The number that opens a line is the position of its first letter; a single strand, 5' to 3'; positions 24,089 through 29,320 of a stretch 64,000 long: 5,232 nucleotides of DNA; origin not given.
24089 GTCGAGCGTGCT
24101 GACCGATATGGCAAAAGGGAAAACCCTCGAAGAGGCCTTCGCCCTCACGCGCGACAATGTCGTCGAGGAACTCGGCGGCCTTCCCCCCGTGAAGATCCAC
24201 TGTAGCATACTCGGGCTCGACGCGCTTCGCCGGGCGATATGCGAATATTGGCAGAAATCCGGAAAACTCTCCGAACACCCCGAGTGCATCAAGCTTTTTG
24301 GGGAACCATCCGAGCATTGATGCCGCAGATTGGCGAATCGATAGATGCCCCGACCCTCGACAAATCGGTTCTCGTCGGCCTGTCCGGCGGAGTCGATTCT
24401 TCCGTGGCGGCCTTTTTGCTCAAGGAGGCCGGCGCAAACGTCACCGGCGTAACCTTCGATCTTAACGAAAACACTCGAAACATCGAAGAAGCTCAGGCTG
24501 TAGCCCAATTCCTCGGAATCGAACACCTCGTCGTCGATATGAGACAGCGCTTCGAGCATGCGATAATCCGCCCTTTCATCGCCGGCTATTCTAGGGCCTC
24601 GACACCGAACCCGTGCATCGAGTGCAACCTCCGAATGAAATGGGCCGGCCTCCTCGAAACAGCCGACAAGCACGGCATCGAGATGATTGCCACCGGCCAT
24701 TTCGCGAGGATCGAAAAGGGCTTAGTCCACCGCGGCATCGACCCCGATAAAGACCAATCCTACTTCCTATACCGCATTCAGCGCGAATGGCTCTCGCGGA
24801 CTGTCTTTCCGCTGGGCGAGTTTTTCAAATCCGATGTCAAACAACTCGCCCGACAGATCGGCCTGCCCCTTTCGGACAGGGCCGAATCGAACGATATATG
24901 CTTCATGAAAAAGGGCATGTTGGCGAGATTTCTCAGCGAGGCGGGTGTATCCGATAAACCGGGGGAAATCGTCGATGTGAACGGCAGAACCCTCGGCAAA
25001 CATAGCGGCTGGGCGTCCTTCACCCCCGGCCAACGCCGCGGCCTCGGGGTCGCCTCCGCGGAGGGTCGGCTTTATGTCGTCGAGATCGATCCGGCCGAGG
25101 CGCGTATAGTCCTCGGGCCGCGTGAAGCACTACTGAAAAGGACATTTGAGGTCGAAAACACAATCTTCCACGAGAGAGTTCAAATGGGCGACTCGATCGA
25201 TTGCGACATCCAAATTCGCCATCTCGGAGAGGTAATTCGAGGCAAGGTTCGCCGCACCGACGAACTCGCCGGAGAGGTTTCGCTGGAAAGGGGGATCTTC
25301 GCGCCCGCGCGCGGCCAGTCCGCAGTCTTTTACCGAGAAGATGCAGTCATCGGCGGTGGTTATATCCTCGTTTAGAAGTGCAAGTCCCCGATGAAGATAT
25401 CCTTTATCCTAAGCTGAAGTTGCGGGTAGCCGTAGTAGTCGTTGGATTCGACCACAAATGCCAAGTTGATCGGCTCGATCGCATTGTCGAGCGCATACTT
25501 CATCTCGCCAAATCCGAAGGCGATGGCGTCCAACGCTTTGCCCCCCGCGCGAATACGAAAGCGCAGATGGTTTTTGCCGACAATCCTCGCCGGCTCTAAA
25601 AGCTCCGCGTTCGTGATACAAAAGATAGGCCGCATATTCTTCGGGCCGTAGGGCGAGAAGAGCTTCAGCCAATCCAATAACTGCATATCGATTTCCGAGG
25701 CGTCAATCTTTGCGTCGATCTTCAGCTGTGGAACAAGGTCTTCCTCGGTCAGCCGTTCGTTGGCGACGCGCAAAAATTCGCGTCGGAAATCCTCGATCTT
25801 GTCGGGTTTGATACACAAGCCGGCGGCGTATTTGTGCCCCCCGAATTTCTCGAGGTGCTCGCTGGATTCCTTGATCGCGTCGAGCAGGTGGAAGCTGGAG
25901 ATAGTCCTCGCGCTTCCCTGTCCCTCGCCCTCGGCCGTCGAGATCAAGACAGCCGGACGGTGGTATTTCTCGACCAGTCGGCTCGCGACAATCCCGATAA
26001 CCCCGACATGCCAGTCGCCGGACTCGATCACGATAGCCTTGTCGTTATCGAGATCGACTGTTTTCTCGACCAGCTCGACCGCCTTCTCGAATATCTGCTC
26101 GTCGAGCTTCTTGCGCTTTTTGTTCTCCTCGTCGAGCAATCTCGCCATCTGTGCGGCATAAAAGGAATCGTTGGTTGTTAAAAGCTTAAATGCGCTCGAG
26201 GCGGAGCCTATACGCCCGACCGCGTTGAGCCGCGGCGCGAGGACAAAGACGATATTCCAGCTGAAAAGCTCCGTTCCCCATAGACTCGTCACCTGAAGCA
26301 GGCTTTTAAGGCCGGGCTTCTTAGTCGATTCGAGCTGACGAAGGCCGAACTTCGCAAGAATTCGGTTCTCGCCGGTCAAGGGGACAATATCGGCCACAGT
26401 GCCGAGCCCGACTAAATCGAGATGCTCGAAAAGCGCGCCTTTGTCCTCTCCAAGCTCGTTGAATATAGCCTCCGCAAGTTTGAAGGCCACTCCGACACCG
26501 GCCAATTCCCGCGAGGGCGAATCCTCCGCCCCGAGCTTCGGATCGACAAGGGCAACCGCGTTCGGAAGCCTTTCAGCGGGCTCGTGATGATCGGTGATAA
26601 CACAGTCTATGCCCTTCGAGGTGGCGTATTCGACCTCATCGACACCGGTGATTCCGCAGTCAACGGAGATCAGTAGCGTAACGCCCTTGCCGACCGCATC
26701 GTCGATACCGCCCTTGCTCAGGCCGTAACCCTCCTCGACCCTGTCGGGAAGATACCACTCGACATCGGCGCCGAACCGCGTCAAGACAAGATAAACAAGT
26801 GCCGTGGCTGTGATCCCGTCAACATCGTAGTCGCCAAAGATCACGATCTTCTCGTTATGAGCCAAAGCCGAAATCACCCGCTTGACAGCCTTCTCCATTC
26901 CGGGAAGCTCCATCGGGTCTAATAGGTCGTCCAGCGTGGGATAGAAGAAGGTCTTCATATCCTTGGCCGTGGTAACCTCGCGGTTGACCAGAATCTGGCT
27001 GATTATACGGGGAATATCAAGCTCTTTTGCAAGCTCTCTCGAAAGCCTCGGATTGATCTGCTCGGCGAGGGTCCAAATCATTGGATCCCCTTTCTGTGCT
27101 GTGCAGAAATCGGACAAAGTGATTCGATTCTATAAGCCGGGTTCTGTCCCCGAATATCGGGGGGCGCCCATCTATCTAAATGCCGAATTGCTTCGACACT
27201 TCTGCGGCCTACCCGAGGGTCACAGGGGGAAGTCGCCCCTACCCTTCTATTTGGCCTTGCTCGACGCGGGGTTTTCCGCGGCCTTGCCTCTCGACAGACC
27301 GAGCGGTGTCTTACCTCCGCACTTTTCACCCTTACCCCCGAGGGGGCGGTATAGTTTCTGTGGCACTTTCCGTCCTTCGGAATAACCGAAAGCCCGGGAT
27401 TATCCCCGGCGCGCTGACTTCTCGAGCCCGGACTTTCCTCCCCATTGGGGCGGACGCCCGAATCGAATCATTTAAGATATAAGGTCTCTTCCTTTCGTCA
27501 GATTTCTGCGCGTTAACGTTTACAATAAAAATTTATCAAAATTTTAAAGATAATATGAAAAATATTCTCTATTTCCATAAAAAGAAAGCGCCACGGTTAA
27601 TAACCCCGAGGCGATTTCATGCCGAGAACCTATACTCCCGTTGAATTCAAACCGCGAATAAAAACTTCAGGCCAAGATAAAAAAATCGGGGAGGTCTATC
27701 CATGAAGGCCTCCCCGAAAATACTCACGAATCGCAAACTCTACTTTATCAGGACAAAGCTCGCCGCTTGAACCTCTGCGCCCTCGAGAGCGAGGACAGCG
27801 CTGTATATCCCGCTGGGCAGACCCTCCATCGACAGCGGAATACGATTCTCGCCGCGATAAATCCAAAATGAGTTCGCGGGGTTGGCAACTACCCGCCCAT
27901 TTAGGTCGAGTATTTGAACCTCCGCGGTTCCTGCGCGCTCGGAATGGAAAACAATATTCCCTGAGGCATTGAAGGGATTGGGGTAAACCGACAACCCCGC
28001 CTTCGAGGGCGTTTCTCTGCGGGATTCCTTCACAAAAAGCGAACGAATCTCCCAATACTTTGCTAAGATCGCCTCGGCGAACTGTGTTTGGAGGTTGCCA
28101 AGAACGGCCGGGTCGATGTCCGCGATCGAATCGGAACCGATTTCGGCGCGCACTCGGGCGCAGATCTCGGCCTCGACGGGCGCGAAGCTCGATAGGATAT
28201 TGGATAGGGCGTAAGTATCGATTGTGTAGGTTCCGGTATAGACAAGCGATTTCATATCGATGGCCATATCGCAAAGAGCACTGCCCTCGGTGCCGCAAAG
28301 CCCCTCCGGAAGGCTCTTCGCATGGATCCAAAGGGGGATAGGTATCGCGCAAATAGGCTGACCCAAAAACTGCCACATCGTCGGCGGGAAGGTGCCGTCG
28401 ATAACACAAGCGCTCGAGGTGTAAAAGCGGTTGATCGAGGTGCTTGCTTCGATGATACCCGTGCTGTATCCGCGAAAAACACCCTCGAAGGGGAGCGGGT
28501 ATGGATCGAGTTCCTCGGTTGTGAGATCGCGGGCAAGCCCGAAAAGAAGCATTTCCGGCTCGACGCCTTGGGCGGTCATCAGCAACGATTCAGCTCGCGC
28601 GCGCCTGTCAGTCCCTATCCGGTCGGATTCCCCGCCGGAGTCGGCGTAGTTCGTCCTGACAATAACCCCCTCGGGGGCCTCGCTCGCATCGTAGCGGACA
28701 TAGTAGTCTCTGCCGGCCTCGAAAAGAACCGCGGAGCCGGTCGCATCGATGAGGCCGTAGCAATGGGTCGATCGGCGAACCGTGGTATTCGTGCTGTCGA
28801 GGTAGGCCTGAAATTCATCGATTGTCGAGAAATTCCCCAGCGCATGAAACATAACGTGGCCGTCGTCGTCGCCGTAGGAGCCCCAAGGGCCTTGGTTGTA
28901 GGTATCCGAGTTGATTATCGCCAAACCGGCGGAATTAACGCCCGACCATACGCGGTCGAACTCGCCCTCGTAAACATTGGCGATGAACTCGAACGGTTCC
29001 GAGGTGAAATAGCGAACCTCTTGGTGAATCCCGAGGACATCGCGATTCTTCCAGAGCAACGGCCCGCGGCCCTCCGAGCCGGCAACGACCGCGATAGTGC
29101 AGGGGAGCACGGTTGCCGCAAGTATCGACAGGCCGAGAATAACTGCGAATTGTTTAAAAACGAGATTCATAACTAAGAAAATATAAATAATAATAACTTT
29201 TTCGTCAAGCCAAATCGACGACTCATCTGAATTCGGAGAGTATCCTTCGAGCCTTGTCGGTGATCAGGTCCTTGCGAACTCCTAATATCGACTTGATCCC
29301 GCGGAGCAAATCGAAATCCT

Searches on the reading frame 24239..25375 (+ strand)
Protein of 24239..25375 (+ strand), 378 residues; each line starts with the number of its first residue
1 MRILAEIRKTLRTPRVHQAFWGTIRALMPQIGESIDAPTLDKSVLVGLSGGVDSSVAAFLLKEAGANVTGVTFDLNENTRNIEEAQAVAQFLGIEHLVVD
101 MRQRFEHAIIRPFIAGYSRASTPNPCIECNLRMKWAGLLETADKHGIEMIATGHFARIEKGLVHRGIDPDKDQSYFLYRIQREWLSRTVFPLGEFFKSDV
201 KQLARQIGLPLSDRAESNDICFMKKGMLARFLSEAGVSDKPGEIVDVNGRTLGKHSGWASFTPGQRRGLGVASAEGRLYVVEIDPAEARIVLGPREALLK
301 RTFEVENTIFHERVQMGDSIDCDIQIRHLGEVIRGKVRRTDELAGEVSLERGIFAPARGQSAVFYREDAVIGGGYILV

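Call 63: search_protein_families(library=pfam, proteins=[window:24239-25375:+], max_evalue=0.00001)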
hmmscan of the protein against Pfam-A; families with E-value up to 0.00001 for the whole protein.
window:24239-25375:+ (378 aa): 8 families
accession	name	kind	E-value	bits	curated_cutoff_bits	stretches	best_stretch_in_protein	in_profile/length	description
PF03054.22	tRNA_Me_trans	-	4.6e-57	193.4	20.6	1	43-225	2-202/202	tRNA methyl transferase HUP domain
PF20259.3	tRNA_Me_trans_M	-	3.1e-16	59.1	27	1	237-293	8-65/66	tRNA methyl transferase PRC-barrel domain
PF02540.23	NAD_synthase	-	1e-12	48.2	21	1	42-157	19-132/242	NAD synthase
PF20258.4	tRNA_Me_trans_C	-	1.8e-12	47.8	20.6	1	301-376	2-77/77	Aminomethyltransferase beta-barrel domain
PF06508.19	QueC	-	1.6e-08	34.7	22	1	44-102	2-61/210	Queuosine biosynthesis protein QueC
PF00764.25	Arginosuc_synth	-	1.7e-07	31.9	27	1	44-116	2-76/162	Arginosuccinate synthase N-terminal HUP domain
PF00733.27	Asn_synthase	-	2.5e-06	27.8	21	1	41-103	17-81/354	Asparagine synthase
PF24167.1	DUF7411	-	2.7e-06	27.5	28.7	1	45-110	4-67/194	Family of unknown function (DUF7411)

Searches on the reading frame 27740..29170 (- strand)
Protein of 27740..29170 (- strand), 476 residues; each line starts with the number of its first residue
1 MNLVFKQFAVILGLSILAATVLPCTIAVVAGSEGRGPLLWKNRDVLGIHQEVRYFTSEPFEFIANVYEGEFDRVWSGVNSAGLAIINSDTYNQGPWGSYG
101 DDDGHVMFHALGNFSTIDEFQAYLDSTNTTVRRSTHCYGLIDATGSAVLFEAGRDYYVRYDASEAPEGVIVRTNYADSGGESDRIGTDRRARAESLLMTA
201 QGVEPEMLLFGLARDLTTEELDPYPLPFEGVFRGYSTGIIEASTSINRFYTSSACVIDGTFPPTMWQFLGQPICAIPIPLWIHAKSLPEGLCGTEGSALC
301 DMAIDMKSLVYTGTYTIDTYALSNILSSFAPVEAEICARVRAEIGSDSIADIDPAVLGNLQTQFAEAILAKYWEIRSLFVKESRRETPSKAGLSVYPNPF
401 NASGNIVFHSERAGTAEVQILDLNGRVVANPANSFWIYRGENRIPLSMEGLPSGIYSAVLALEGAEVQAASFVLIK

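Call 63: search_protein_families(library=pfam, proteins=[window:27740-29170:-], max_evalue=0.00001)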
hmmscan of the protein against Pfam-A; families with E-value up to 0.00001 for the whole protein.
window:27740-29170:- (476 aa): 1 family
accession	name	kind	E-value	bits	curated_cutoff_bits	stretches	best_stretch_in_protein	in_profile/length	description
PF18962.6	Por_Secre_tail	-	1.3e-07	32.2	27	1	395-461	1-63/75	Secretion system C-terminal sorting domain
